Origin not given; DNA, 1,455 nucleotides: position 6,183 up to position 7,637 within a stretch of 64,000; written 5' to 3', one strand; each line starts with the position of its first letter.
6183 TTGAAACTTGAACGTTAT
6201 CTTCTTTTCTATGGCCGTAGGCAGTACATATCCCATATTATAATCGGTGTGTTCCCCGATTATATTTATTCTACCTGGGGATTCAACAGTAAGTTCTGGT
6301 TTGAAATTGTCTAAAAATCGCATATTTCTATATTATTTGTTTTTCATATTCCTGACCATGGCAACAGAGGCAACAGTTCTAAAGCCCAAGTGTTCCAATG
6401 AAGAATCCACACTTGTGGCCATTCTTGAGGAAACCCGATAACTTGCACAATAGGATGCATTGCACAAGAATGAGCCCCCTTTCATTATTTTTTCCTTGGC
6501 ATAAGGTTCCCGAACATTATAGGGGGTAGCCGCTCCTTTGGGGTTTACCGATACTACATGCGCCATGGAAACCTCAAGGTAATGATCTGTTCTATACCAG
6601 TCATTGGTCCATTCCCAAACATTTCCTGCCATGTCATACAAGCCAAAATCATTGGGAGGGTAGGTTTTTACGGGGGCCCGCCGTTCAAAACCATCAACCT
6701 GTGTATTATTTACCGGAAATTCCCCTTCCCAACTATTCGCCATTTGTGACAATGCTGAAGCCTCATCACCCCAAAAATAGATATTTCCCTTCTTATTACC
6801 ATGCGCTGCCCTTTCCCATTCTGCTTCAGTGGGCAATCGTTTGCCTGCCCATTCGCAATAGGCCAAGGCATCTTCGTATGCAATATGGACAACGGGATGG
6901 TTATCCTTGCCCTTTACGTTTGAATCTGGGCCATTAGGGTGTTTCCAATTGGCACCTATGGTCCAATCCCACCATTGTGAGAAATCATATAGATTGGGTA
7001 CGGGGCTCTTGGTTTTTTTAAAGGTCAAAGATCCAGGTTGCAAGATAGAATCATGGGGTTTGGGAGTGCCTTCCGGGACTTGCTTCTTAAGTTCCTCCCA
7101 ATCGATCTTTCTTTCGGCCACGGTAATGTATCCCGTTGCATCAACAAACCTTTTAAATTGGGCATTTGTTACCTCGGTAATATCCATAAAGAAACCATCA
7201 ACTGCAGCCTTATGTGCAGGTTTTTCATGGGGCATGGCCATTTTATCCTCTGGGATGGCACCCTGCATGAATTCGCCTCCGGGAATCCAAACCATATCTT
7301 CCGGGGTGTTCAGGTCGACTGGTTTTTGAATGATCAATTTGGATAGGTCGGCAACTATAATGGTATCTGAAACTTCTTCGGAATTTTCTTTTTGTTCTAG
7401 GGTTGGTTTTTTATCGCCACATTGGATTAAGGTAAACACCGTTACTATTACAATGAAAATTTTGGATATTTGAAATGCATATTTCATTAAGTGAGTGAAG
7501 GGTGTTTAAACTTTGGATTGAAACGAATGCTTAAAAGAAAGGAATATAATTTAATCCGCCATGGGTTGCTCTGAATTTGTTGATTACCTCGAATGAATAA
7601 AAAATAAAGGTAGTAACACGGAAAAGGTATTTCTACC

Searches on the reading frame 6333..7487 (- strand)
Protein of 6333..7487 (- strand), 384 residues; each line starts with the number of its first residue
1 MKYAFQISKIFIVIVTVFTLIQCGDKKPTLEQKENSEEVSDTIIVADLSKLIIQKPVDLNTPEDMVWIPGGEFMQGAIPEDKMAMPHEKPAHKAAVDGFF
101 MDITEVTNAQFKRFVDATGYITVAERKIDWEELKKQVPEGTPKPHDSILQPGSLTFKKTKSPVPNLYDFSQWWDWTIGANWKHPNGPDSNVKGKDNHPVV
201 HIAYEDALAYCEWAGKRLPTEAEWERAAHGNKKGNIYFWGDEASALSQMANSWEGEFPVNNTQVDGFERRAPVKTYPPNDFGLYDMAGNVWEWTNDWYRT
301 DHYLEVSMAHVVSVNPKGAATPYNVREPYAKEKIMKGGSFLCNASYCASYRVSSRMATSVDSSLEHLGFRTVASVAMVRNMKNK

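Call 34: search_protein_families(library=pfam, proteins=[window:6333-7487:-], max_evalue=0.001)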
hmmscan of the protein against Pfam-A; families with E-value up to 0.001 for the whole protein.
window:6333-7487:- (384 aa): 1 family
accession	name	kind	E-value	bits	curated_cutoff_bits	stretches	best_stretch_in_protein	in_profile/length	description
PF03781.23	FGE-sulfatase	-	8.1e-79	265.3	23.3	1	63-372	3-254/255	Sulfatase-modifying factor enzyme 1-like domain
